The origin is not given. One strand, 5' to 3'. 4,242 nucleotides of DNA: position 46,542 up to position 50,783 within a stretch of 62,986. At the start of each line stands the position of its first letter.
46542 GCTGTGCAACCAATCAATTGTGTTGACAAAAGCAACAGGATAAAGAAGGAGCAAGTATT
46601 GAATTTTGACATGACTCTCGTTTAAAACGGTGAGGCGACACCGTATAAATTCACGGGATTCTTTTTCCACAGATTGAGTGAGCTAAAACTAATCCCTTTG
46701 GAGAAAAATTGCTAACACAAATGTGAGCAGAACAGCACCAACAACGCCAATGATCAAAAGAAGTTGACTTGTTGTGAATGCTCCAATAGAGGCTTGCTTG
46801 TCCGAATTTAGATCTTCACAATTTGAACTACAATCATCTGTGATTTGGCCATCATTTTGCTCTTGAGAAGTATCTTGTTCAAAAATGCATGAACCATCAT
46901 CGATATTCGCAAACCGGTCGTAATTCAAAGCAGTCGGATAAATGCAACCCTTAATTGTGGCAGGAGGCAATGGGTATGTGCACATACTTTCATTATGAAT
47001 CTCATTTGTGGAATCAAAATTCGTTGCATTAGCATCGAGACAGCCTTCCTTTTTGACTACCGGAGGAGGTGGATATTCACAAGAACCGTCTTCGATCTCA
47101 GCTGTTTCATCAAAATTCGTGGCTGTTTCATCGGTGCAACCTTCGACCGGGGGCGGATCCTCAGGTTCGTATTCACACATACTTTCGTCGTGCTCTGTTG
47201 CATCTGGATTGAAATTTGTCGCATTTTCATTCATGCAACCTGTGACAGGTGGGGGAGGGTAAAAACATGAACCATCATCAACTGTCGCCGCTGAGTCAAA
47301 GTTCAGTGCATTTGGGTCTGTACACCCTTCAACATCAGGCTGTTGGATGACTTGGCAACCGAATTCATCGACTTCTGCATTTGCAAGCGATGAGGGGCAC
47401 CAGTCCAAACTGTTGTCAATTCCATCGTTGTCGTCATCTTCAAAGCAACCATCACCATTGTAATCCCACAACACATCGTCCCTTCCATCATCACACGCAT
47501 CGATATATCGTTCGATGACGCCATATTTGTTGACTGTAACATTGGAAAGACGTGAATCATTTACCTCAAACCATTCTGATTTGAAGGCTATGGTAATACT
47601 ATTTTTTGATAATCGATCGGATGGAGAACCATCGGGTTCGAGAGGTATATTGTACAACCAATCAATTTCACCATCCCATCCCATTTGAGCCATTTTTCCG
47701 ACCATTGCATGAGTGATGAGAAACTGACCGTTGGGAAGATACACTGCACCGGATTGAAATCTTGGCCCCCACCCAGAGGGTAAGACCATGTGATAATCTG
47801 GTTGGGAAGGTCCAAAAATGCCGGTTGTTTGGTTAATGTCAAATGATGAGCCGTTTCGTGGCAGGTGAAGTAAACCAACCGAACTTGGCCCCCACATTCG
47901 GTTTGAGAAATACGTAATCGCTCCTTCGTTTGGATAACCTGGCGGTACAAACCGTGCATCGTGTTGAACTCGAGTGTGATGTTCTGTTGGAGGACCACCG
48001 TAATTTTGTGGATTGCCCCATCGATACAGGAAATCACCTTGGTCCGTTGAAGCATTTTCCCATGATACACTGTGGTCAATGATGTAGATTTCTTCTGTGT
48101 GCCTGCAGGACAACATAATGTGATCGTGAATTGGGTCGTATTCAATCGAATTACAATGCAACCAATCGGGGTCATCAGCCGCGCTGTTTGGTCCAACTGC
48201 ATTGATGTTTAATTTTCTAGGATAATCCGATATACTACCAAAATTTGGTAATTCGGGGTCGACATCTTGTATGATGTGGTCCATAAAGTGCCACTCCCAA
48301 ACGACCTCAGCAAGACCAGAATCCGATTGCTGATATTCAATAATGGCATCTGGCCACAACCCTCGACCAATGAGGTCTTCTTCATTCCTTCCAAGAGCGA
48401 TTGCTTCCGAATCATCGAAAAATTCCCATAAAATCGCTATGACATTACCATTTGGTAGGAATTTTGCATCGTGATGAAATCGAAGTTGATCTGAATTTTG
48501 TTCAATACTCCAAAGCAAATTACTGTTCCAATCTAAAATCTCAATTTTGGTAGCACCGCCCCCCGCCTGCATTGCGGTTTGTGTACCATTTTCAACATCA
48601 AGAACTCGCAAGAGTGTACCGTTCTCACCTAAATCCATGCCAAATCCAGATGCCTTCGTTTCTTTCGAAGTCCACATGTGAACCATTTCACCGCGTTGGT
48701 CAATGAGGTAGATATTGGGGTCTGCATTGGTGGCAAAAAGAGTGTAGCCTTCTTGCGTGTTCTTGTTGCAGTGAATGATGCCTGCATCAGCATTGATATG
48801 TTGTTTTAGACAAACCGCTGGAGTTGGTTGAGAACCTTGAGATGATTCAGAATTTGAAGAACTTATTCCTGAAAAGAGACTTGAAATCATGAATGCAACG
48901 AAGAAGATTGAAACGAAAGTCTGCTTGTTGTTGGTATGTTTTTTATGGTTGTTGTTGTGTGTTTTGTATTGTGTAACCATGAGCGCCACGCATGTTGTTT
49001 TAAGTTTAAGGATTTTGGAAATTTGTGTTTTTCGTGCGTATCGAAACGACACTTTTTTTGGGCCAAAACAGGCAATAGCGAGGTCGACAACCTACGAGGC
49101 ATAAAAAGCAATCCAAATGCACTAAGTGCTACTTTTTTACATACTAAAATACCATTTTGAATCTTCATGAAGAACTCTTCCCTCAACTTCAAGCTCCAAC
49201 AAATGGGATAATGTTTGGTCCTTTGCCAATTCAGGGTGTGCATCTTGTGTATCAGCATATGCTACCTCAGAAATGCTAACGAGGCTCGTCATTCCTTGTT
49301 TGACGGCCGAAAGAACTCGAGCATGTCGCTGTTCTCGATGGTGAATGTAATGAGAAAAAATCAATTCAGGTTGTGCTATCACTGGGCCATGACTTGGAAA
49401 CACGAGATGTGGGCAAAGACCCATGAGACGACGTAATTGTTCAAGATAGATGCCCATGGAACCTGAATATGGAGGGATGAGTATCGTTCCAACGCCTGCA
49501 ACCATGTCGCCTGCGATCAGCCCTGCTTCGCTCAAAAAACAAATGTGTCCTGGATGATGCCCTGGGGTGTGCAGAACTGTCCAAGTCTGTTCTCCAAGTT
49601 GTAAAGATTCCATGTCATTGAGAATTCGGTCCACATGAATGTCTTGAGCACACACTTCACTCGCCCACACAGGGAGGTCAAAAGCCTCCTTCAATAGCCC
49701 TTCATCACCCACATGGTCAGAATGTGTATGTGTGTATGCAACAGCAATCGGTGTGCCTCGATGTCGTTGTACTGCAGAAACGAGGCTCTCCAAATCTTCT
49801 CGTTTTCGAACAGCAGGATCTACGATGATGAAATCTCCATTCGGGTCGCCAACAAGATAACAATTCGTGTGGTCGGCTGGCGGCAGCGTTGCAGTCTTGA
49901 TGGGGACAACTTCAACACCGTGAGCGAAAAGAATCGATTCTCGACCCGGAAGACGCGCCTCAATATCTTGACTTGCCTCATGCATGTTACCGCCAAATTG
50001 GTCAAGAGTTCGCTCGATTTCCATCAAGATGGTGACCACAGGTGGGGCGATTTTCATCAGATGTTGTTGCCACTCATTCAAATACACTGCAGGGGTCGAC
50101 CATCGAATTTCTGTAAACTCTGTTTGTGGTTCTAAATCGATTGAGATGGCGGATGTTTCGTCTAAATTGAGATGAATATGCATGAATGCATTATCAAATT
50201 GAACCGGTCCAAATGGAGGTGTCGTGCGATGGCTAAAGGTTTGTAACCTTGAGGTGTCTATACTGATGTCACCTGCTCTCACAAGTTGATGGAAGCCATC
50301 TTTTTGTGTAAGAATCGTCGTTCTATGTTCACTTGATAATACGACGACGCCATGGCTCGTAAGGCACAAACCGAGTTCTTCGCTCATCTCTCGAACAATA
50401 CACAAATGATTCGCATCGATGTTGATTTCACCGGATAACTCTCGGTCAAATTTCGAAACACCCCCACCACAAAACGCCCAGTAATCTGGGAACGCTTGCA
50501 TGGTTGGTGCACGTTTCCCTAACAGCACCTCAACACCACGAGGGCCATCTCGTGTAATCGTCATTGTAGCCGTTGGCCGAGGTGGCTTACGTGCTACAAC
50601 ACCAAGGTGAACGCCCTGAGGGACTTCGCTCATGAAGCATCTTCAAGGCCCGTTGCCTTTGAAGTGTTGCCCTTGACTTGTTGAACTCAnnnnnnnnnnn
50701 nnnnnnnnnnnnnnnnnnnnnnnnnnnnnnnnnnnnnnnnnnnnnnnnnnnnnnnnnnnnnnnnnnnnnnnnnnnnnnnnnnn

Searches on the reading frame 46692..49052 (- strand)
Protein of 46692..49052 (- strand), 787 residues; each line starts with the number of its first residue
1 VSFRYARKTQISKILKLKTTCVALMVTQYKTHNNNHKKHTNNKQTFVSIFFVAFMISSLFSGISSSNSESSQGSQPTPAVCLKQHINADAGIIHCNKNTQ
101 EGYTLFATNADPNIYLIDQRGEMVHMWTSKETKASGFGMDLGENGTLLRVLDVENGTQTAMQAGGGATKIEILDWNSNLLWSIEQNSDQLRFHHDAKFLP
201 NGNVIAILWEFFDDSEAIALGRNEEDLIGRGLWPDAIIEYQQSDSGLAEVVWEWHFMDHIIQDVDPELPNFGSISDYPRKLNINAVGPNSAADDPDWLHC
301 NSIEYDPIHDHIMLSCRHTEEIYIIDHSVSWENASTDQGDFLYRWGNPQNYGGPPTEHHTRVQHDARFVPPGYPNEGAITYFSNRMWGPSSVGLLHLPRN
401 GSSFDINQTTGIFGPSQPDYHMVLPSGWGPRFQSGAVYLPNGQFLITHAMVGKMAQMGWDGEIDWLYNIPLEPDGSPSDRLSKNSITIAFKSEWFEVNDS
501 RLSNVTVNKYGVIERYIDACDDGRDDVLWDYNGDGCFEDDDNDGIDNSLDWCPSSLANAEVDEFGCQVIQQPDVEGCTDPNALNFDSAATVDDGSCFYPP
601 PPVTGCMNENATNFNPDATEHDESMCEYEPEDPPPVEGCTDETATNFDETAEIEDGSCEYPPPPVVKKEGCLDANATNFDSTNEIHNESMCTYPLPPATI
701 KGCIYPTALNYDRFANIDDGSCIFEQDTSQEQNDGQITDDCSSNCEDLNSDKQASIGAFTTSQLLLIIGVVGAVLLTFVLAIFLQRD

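Call 4: search_protein_families(library=pfam, proteins=[window:46692-49052:-], max_evalue=10)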
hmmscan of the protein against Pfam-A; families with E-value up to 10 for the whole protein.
window:46692-49052:- (787 aa): 5 families
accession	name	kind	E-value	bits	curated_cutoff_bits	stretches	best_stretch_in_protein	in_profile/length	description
PF05935.17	Arylsulfotrans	-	8.5e-15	55.1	24.2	1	103-336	16-216/374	Arylsulfotransferase (ASST)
PF14269.12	Arylsulfotran_2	-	2e-08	34.4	27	1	160-465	18-296/301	Arylsulfotransferase (ASST)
PF02412.23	TSP_3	-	0.0031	17.6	25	1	530-554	6-30/36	Thrombospondin type 3 repeat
PF05479.16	PsaN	-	0.029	15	21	1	583-610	74-100/132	Photosystem I reaction centre subunit N (PSAN or PSI-N)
PF25787.1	HTH_SB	-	0.15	12.3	43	1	10-34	27-51/53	Sleeping Beauty transposase HTH domain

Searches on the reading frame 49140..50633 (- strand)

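Call 62: search_protein_families(library=pfam, proteins=[window:49140-50633:-], max_evalue=0.001)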
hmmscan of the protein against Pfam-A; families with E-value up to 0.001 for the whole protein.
window:49140-50633:- (498 aa): 4 families
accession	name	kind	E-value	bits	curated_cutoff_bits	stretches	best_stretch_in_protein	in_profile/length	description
PF00753.33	Lactamase_B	-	4.1e-19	69.7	22.7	2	254-324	4-73/196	Metallo-beta-lactamase superfamily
PF00293.34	NUDIX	-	9.1e-06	26.2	21.1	1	19-103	3-70/134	NUDIX domain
PF17778.7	BLACT_WH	-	0.00012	22.4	22.8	1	454-494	5-46/46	Beta-lactamase associated winged helix domain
PF12706.13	Lactamase_B_2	-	0.0005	20.1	27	0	270-379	4-131/200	Beta-lactamase superfamily domain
